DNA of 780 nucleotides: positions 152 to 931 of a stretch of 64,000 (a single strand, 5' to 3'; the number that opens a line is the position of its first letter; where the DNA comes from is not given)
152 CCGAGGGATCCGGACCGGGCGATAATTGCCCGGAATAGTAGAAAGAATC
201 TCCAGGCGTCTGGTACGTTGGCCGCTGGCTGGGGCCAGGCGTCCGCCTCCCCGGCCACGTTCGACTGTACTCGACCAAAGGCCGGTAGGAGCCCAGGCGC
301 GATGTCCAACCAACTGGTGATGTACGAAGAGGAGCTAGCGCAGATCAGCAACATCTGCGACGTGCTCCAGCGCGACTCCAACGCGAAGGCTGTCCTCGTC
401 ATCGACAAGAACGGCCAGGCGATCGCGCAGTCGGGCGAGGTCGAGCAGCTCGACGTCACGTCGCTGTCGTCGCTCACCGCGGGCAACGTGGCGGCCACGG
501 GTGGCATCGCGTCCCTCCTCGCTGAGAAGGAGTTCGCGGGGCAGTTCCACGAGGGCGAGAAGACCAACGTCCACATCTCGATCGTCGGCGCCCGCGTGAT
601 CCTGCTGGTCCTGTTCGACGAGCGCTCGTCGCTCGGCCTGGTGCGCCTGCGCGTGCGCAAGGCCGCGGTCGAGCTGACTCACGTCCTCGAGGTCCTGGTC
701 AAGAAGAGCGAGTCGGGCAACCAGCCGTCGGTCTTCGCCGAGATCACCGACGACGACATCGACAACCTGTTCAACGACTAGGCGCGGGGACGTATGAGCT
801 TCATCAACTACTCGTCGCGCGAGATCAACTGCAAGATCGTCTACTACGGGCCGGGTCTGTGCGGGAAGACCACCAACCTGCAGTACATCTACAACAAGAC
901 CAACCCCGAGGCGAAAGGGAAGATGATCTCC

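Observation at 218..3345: mglBA polarity module with a translationally coupled third gene (membrane protein with AAREA coiled-coil and barrel-sandwich domain)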

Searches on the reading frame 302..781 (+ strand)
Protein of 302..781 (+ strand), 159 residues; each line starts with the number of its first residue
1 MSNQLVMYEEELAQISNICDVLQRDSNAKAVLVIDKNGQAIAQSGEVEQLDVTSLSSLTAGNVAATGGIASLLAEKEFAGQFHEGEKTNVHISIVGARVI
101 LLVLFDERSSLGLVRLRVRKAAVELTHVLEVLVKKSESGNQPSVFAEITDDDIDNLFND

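Call 3: search_protein_families(library=pfam, proteins=[window:302-781:+], max_evalue=1)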
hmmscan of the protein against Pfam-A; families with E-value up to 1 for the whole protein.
window:302-781:+ (159 aa): 1 family
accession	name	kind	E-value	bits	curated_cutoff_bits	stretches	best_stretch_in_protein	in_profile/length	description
PF03259.23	Robl_LC7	-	9.8e-12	44.9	23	1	18-105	5-91/91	Roadblock/LC7 domain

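Call 4: search_protein_families(library=ncbifam, proteins=[window:302-781:+], max_evalue=1)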
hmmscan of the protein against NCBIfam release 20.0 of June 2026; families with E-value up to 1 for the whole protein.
window:302-781:+ (159 aa): 1 family
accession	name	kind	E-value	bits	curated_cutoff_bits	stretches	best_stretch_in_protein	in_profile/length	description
NF052242.1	GTPaseActivMglBThm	equivalog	4.1e-21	75.7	200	1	4-156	5-159/161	GTPase-activating protein MglB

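Call 58: search_solved_structures(query=window:302-778:+, max_evalue=0.00001, show_alignments=1)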
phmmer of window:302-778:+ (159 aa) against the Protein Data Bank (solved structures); distinct sequences matched with E-value up to 0.00001: 8.
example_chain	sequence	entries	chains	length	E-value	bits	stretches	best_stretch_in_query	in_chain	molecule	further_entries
6h5b_B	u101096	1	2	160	2e-58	199.6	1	1-158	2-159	MglB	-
6izw_B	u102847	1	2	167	6.1e-58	198.1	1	1-158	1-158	Gliding motility protein MglB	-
6hjm_A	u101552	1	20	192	7.4e-58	197.8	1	3-158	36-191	MglB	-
1j3w_A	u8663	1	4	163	7.7e-15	58.5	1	5-131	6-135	Giding protein-mglB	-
3t1s_A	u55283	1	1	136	2.1e-14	57.1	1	5-130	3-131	Gliding protein MglB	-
3t1r_A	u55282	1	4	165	2.2e-14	57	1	5-131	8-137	Gliding protein MglB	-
3t12_B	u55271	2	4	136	2.3e-14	57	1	5-130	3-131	Gliding protein MglB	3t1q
3t1x_A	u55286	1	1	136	3e-14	56.6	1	5-130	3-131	Gliding protein MglB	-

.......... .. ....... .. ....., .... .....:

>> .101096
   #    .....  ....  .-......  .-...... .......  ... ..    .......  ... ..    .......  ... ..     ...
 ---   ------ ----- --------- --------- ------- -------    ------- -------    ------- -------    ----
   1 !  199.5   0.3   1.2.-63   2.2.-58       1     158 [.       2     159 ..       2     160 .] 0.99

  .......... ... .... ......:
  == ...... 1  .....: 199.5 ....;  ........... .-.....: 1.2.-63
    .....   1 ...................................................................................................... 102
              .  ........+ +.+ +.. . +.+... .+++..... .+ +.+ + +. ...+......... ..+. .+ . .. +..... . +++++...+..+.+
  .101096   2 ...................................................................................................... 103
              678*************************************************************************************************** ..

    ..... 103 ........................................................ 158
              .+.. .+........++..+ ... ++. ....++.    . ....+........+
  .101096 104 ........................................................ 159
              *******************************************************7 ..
